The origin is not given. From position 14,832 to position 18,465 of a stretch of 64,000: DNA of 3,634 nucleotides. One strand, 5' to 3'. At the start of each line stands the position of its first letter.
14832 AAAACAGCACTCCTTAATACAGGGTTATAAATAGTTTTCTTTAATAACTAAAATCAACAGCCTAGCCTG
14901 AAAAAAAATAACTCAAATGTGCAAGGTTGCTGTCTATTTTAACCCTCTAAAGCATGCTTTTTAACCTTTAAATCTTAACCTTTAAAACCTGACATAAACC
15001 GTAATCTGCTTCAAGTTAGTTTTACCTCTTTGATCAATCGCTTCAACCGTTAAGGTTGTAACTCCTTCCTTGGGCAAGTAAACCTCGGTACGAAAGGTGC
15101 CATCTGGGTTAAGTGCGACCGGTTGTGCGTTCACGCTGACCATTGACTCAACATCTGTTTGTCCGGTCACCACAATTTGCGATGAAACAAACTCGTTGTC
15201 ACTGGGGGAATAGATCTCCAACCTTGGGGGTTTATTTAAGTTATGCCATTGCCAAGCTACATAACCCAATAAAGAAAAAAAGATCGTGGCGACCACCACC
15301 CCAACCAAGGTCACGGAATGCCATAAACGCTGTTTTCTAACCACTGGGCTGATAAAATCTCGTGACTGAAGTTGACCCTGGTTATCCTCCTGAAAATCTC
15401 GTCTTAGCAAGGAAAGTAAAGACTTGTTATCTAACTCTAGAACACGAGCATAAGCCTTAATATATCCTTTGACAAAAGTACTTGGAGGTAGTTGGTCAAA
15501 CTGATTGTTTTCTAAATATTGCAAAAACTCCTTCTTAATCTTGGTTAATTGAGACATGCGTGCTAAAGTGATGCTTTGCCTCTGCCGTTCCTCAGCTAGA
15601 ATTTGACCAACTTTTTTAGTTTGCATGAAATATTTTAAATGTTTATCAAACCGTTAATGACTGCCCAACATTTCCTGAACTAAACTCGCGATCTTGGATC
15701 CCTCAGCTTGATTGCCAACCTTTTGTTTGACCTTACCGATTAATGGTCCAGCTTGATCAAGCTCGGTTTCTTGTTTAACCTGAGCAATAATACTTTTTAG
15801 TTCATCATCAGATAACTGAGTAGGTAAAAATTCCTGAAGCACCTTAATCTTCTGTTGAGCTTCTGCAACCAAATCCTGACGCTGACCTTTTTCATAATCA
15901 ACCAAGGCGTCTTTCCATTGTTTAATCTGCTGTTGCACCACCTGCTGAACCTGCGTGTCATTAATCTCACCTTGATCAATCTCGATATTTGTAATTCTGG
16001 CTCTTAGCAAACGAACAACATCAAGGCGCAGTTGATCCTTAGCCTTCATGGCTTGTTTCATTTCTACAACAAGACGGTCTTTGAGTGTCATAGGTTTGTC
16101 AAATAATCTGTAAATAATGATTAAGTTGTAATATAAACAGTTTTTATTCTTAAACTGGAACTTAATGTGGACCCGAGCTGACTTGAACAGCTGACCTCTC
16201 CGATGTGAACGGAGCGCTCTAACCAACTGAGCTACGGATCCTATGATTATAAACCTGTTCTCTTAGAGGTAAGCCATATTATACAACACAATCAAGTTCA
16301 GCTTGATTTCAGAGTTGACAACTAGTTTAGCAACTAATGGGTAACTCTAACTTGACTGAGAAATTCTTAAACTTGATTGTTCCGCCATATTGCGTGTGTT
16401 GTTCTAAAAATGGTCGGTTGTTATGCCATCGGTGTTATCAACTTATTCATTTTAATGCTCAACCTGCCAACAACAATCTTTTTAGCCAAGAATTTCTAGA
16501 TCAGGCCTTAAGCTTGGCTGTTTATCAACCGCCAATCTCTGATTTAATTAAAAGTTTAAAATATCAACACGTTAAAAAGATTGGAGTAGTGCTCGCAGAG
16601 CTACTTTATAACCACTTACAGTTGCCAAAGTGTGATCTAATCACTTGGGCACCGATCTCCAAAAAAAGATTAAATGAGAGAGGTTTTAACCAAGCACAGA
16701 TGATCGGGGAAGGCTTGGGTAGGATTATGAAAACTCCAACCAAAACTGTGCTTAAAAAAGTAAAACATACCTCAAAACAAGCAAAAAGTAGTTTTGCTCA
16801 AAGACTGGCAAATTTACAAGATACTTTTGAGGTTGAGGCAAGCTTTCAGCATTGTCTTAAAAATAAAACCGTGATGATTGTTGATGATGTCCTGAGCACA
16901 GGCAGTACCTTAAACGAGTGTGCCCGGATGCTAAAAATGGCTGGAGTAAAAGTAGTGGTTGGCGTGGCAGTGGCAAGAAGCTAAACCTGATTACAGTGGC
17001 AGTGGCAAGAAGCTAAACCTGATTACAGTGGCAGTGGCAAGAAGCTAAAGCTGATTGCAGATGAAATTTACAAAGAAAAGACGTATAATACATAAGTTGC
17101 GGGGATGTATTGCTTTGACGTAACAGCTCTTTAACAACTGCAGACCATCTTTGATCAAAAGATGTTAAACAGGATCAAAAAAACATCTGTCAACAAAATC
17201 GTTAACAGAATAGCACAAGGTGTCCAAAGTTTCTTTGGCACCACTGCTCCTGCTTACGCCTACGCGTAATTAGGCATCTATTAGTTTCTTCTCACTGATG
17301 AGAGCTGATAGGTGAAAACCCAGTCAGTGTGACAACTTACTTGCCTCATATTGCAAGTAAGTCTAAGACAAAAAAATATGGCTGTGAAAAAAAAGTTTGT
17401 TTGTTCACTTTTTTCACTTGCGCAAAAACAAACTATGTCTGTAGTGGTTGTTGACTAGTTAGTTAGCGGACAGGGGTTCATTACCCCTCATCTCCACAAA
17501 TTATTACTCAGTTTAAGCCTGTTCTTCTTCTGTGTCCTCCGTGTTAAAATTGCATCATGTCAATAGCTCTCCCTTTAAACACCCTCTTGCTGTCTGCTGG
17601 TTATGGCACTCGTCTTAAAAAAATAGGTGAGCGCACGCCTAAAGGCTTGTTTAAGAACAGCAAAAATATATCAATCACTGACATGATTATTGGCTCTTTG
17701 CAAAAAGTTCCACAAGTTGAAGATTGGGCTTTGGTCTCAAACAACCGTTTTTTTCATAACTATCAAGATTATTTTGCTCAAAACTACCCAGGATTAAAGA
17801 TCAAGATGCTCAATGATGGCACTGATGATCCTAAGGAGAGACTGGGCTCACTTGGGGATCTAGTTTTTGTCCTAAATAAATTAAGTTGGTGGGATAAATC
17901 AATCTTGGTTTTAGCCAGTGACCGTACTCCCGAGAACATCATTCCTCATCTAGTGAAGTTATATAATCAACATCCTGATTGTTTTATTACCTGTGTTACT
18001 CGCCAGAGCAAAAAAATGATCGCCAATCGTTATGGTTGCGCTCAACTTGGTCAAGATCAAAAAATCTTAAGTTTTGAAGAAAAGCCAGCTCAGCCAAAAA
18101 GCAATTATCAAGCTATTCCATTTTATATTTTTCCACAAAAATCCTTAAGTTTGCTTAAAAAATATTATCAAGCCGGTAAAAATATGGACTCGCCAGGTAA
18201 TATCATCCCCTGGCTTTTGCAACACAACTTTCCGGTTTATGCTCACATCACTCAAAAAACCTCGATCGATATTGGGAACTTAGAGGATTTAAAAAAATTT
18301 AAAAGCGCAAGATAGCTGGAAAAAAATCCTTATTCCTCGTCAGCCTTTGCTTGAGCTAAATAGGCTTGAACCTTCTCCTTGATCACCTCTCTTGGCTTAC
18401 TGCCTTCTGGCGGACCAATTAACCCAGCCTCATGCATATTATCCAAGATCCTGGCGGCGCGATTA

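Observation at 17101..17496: tmRNA hidden in a 570-bp ORF-free gap, with a non-canonical tag (…APAYAYA)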

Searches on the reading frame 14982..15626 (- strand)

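Call 11: search_protein_families(library=pfam, proteins=[window:14982-15626:-])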
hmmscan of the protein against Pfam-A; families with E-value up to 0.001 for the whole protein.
window:14982-15626:- (214 aa): 2 families
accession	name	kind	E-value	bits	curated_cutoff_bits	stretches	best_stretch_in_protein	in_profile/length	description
PF13413.12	HTH_25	-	1.1e-19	70.5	24.6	1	9-69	1-61/62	Helix-turn-helix domain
PF09136.16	Glucodextran_B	-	2.1e-11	44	27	1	134-213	1-82/83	Glucodextranase, domain B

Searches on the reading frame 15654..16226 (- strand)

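Call 11: search_protein_families(library=pfam, proteins=[window:15654-16226:-])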
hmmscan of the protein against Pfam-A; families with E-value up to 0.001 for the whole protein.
window:15654-16226:- (190 aa): 1 family
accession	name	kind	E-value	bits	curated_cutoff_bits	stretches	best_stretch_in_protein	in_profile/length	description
PF09424.15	YqeY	-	3.4e-32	111.9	27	1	49-187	1-143/143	Yqey-like protein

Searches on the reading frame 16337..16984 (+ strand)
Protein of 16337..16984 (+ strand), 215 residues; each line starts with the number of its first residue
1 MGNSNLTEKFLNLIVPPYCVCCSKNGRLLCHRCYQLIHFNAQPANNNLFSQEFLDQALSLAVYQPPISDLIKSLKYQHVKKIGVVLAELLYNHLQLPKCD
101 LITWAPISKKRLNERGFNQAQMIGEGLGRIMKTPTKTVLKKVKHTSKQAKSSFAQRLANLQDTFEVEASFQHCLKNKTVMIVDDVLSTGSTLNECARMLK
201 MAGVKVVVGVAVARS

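Call 11: search_protein_families(library=pfam, proteins=[window:16337-16984:+])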
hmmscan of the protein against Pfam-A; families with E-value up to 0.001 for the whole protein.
window:16337-16984:+ (215 aa): 2 families
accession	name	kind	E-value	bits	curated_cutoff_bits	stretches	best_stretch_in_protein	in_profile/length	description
PF00156.33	Pribosyltran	-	2.4e-09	37.1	26.3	1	160-212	79-122/158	Phosphoribosyl transferase domain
PF14681.12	UPRTase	-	0.00081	19.4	27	0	168-206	112-150/206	Uracil phosphoribosyltransferase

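Call 47: search_protein_families(library=ncbifam, proteins=[window:16337-16984:+], max_evalue=0.0001)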
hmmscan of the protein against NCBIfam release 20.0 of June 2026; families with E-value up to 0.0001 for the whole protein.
window:16337-16984:+ (215 aa): 15 families
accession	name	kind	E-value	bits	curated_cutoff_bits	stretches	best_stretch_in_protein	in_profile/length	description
TIGR00201.1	comF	subfamily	1.4e-30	106.7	233.55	1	19-213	1-189/190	ComF family protein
NF008616.0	PRK11595.1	equivalog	7.6e-26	91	304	1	19-214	26-225/227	DNA utilization protein GntX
NF005592.0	PRK07322.1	subfamily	1.3e-08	34.4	143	1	165-213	109-157/180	adenine phosphoribosyltransferase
NF002095.0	PRK00934.1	equivalog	3e-07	29.9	296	1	173-212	202-241/287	ribose-phosphate diphosphokinase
NF005537.0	PRK07199.1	subfamily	3.6e-07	29.6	322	1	163-212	198-247/301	ribose-phosphate diphosphokinase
TIGR01251.1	ribP_PPkin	subfamily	4.4e-07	29.1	113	1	171-210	205-244/309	ribose-phosphate diphosphokinase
NF002636.0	PRK02304.1-5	equivalog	5.1e-07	29.4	125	1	122-209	67-150/176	adenine phosphoribosyltransferase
NF002620.0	PRK02277.1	subfamily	8.9e-06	25.5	115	1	174-210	139-175/201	orotate phosphoribosyltransferase-like protein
NF004689.0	PRK06031.1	equivalog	1.1e-05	24.9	175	1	166-212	144-191/233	phosphoribosyltransferase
TIGR01090.1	apt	equivalog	3.3e-05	24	185.85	1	115-208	56-141/169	adenine phosphoribosyltransferase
TIGR00336.1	pyrE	equivalog_domain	3.8e-05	23.5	106.8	1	174-210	106-142/173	orotate phosphoribosyltransferase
NF002635.0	PRK02304.1-4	subfamily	4e-05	23.2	146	1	175-212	114-151/188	adenine phosphoribosyltransferase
TIGR01203.1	HGPRTase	equivalog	4.3e-05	23.3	150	1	161-207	70-116/167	hypoxanthine phosphoribosyltransferase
NF040646.1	HPT_Archaea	equivalog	4.6e-05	23.1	200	1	175-212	113-150/184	hypoxanthine/guanine phosphoribosyltransferase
TIGR01367.1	pyrE_Therm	equivalog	8.4e-05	22.3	150.25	0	162-211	92-140/187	orotate phosphoribosyltransferase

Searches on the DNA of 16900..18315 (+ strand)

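Call 17: search_rna_families(sources=[L006, L007, L009, L011], threshold=gathering, show_alignments=0)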
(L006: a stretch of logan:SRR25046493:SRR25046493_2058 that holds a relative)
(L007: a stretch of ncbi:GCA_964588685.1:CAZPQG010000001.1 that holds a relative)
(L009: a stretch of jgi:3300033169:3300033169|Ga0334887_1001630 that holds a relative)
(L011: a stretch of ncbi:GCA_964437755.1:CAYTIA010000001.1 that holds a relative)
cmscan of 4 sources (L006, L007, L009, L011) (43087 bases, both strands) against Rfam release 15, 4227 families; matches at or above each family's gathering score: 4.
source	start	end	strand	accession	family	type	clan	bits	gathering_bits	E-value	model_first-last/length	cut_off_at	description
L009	4530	4938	+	RF00023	tmRNA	Gene;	CL00001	99.3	47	9.1e-38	1-374/374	no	transfer-messenger RNA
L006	4545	4945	+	RF00023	tmRNA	Gene;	CL00001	87.2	47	1.3e-32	1-374/374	no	transfer-messenger RNA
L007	4505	4910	+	RF00023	tmRNA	Gene;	CL00001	73.3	47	9.2e-27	1-374/374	no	transfer-messenger RNA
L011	3795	4352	+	RF00023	tmRNA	Gene;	CL00001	62.2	47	4.3e-22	1-374/374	no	transfer-messenger RNA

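Call 24: search_rna_families(sources=[L013, L014, L015, L016, L017, L012], threshold=gathering, show_alignments=0)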
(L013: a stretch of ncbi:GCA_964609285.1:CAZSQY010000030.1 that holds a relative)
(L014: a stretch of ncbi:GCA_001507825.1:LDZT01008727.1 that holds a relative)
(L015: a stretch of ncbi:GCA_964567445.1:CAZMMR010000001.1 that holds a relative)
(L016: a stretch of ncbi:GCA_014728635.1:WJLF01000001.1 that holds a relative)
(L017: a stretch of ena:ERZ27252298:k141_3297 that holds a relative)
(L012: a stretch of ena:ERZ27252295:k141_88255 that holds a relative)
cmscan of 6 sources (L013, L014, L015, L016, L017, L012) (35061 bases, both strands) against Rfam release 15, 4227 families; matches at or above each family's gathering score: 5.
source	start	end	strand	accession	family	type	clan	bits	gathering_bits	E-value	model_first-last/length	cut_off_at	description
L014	2552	2961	+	RF00023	tmRNA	Gene;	CL00001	83.3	47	4.3e-31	1-374/374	no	transfer-messenger RNA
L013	961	1393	+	RF00023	tmRNA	Gene;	CL00001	81.4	47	2.9e-30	1-374/374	no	transfer-messenger RNA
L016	2181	2586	+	RF00023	tmRNA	Gene;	CL00001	75.8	47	6.8e-28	1-374/374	no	transfer-messenger RNA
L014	1612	1685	-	RF00005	tRNA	Gene; tRNA;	CL00001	66.4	29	1.7e-12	1-71/71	no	tRNA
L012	423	980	+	RF00023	tmRNA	Gene;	CL00001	62.2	47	3.5e-22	1-374/374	no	transfer-messenger RNA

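Call 64: search_rna_families(source=window, start=16900, end=17700, threshold=evalue, max_evalue=1)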
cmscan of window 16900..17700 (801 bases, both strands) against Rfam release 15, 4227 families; matches with E-value up to 1: 2.
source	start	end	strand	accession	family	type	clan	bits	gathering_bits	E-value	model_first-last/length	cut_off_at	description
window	17101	17499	+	RF00023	tmRNA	Gene;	CL00001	91.2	47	4.9e-36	1-374/374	no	transfer-messenger RNA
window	17437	17700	+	RF04321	tmRNA_permuted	Gene;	-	22.7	47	0.017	1-87/213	3'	permuted transfer-messenger RNA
